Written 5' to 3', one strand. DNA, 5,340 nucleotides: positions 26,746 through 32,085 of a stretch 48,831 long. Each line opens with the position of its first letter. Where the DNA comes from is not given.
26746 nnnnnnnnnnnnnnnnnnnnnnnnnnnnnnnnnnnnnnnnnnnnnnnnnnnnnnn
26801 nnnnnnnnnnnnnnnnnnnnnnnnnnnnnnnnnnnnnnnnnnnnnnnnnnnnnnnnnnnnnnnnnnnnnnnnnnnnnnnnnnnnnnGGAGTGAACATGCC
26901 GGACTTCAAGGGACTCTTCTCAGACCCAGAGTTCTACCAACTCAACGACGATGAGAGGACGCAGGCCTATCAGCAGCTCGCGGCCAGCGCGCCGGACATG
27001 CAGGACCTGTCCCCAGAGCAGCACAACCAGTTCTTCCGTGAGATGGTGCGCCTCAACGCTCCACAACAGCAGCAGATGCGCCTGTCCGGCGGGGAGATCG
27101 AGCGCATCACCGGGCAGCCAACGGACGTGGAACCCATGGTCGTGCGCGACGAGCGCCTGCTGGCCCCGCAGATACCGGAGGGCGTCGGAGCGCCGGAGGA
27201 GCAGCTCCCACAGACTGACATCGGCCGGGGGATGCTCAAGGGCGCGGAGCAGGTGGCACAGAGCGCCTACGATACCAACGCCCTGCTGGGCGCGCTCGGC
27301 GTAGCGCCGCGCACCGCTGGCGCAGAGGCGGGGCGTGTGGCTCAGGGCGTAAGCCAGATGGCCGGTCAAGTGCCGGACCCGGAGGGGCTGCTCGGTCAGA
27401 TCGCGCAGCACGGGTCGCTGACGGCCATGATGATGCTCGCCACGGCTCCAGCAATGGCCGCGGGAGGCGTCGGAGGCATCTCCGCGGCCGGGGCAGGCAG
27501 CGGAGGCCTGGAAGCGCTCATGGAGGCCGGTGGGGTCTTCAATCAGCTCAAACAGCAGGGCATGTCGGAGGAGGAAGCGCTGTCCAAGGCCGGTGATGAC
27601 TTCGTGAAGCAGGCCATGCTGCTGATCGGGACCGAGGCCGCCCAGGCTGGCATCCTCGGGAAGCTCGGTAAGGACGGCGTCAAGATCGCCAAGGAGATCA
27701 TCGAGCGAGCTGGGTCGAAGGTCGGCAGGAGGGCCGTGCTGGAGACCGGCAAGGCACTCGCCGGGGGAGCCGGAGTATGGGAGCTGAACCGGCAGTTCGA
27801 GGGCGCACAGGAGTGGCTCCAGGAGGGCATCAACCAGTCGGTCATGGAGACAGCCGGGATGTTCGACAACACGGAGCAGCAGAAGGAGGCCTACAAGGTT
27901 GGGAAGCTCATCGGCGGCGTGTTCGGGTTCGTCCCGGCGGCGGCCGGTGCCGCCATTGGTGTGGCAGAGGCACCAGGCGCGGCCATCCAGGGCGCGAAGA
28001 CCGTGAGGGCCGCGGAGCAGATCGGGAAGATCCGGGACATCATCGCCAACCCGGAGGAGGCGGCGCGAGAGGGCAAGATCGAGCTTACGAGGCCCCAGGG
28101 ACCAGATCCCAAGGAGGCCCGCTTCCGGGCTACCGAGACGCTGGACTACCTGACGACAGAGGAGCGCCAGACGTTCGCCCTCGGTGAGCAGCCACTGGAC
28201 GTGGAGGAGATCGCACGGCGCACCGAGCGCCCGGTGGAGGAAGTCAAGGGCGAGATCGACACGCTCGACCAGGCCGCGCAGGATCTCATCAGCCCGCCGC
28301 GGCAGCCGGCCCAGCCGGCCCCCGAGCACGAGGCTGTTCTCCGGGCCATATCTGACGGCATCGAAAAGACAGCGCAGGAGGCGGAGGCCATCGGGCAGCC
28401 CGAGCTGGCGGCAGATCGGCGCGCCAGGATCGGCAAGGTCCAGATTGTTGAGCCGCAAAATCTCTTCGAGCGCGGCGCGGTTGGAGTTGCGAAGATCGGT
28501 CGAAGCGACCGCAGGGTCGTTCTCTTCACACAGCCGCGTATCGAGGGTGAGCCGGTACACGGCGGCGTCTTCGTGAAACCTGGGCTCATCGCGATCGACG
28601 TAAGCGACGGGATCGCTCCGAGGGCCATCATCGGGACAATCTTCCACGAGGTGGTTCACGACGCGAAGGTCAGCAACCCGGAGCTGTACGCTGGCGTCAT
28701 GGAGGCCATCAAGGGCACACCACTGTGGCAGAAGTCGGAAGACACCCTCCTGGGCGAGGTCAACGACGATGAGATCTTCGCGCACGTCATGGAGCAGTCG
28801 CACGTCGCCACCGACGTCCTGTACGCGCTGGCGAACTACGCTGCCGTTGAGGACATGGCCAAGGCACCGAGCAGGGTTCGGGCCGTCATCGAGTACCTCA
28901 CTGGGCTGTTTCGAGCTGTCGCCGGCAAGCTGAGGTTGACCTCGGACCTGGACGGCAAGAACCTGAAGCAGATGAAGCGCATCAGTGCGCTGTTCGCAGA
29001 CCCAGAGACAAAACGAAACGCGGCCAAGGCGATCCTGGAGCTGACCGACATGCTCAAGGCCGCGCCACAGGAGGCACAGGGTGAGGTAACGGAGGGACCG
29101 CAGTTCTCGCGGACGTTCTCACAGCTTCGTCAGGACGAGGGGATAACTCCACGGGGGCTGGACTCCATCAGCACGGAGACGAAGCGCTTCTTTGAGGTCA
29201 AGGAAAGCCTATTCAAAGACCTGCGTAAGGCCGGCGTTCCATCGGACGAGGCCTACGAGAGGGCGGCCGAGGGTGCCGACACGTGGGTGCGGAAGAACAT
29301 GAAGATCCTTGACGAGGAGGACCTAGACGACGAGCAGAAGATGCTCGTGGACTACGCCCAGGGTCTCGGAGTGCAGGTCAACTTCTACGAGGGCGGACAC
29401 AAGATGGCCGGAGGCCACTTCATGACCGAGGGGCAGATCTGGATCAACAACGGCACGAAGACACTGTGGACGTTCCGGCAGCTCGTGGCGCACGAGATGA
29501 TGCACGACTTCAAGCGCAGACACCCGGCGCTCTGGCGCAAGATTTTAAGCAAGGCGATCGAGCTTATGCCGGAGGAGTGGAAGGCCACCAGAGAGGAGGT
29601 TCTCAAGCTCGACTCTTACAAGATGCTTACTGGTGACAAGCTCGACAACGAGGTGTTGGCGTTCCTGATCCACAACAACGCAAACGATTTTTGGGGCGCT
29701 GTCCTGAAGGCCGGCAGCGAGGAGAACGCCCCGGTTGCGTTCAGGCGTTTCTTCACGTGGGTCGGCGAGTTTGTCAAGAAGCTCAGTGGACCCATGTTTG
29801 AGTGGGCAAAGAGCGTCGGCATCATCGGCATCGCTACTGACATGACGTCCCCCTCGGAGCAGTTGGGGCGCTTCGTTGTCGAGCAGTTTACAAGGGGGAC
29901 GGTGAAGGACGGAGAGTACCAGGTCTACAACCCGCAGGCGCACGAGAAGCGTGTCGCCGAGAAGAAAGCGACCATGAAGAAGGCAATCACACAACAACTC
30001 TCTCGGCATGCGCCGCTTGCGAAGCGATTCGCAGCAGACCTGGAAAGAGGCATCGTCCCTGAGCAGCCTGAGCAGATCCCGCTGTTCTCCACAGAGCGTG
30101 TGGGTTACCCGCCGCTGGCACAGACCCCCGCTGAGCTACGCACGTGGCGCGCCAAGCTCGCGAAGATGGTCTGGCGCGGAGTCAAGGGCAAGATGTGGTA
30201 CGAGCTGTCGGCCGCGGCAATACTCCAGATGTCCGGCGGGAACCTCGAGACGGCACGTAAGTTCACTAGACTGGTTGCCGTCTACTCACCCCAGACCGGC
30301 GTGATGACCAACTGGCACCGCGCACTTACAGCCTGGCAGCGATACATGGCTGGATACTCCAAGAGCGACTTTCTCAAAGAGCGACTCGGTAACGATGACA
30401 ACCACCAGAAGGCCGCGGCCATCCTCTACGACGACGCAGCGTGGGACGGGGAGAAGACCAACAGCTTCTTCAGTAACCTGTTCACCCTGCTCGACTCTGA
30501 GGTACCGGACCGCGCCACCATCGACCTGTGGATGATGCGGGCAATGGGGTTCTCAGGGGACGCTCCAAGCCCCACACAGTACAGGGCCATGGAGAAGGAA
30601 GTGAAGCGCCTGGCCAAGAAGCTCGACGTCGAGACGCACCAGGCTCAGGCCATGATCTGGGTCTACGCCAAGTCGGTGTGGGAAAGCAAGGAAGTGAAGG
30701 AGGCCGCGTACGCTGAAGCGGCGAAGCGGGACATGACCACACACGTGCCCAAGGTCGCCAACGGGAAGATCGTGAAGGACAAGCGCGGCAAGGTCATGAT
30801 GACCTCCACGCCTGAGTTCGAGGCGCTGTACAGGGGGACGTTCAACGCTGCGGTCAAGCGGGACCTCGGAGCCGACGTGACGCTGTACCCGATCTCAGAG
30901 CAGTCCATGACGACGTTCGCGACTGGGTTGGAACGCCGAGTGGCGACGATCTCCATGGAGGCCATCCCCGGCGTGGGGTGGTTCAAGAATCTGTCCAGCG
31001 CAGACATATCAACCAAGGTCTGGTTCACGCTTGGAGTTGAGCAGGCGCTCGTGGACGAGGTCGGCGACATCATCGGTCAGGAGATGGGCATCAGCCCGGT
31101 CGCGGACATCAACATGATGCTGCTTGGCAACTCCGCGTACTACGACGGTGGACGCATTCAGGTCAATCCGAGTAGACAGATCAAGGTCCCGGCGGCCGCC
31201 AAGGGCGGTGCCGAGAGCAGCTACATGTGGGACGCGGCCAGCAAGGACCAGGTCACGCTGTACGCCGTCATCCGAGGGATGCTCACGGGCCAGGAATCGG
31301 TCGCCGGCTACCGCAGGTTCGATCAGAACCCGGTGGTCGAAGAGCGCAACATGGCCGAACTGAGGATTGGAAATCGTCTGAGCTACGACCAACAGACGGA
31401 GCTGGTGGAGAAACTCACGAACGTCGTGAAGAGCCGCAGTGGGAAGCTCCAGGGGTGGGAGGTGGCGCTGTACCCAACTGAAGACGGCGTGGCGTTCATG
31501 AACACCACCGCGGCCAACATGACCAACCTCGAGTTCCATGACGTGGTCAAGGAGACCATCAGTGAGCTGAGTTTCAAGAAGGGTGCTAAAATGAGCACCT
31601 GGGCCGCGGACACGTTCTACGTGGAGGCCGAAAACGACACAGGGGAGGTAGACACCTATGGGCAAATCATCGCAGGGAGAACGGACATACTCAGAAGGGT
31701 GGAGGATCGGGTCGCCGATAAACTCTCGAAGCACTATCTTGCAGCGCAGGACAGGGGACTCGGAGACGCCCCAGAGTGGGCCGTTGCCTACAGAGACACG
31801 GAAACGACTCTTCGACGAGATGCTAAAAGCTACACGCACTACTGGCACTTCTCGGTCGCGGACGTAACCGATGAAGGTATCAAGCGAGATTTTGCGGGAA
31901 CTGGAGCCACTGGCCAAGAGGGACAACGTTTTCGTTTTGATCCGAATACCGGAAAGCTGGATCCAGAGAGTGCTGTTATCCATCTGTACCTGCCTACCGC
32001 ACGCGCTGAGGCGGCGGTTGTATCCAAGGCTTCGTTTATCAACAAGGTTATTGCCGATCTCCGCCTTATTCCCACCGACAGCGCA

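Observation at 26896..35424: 2842-aa single ORF with two duplicated HExxH (zincin-like) modules, preceded by low-complexity and membrane proteins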

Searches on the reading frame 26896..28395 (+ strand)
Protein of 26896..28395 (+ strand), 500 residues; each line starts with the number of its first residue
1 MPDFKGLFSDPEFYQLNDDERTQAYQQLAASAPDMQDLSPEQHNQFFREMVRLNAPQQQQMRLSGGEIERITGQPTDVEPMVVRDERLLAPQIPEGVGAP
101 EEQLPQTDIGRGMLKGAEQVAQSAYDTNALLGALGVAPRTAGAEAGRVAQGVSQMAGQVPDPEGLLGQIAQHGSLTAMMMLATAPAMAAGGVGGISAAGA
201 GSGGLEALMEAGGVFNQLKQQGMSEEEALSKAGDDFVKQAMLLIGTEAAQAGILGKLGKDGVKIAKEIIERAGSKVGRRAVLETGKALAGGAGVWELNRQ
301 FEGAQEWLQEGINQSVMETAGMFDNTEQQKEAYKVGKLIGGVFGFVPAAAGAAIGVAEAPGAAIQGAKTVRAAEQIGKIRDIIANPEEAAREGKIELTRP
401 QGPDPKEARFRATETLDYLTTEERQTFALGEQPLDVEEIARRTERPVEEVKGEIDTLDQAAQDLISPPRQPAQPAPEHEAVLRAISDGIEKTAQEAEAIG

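Call 13: search_protein_families(library=pfam, proteins=[window:26896-28395:+], max_evalue=10)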
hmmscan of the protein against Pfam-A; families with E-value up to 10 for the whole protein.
window:26896-28395:+ (500 aa): 3 families
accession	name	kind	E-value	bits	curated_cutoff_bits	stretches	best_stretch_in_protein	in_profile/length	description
PF17782.7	DprA_WH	-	3e-05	24.4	22.9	1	428-451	20-43/61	DprA winged helix domain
PF25212.1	HVO_A0114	-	0.06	13.6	27.6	1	430-459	33-62/84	HVO_A0114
PF21009.2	SBSN_GxHH_rpt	-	1.9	8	31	1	134-343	79-278/384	Suprabasin, GxHH repeat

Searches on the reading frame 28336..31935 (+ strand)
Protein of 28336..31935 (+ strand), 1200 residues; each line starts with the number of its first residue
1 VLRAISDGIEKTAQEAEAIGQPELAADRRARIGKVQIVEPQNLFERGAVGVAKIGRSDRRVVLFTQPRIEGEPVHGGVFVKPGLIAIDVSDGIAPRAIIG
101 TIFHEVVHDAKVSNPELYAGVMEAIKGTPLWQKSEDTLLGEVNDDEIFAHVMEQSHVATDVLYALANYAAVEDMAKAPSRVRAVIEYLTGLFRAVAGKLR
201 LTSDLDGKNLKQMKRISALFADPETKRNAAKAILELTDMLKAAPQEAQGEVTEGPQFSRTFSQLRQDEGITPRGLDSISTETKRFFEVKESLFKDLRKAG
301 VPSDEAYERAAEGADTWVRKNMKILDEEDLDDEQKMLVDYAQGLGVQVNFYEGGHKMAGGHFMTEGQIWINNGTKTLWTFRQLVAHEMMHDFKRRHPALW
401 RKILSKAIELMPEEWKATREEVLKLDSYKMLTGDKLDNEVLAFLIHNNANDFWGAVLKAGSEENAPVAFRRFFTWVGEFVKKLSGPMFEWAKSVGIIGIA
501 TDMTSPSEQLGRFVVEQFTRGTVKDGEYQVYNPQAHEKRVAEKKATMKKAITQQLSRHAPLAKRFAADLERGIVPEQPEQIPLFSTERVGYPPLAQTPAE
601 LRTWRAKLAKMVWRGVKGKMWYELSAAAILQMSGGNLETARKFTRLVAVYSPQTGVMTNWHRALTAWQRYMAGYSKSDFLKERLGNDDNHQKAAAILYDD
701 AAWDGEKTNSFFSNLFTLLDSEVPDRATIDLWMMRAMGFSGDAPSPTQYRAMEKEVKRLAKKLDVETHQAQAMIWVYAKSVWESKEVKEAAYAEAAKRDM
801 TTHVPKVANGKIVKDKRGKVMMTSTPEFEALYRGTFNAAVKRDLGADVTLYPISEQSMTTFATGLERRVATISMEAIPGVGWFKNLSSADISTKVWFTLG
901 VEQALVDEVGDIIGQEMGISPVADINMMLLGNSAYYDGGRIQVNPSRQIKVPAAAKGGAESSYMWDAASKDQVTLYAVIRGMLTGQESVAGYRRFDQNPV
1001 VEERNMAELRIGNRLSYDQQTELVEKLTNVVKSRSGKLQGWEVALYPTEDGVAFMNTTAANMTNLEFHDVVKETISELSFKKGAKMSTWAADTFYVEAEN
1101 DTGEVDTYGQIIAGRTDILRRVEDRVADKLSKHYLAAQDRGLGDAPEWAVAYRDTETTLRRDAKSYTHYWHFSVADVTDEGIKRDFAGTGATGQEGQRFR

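Call 35: search_protein_representatives(protein=window:28336-31935:+)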
Query: 1200 residues. Proteins with E-value up to 0.001 (for the whole library): 769; up to 1e-10: 507; up to 1e-30: 182. The best 150 are listed.
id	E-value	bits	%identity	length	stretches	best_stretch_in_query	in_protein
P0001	0.0e+00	1474.4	58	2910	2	231-1200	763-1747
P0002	5.1e-273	925.4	46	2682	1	7-1155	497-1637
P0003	1.7e-216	738.3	41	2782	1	2-1200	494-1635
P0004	7.3e-73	262.6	34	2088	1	578-1090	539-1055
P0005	1.1e-61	225.6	36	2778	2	4-255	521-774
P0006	4.7e-56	206.9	35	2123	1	587-1150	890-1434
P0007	1.1e-53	199.0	36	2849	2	579-1080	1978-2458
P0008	2.3e-53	198.0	34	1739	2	579-1093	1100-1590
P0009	1.5e-52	195.3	36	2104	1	588-1132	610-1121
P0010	2.1e-52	194.8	32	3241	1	514-1162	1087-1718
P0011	7.1e-52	193.1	35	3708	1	561-1131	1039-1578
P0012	7.1e-52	193.1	35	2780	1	576-1072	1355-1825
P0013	8.8e-52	192.7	34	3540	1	578-1134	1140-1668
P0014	9.5e-52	192.7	34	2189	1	578-1130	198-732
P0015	1.4e-51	192.1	32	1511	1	578-1166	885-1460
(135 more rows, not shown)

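Call 71: find_encoding_contigs(protein=P0003, flank=10000, max_places=3)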
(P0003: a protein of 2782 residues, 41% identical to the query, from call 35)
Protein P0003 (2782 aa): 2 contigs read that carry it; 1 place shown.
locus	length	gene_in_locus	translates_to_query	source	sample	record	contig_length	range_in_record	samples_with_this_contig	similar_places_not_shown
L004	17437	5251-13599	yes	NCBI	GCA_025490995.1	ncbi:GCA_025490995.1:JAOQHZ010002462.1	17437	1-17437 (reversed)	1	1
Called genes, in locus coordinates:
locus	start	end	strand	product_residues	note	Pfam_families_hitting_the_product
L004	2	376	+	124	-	?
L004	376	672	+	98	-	-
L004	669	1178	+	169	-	PF01520:Amidase_3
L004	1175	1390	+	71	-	-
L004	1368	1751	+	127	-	-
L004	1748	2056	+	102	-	-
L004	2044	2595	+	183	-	-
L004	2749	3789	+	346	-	-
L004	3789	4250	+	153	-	-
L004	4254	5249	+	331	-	-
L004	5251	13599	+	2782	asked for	PF23802:DUF7178, PF18857:LPD38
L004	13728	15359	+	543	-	PF00176:SNF2-rel_dom, PF04851:ResIII (weak)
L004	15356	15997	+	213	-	PF24703:DUF7666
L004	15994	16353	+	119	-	-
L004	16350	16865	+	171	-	-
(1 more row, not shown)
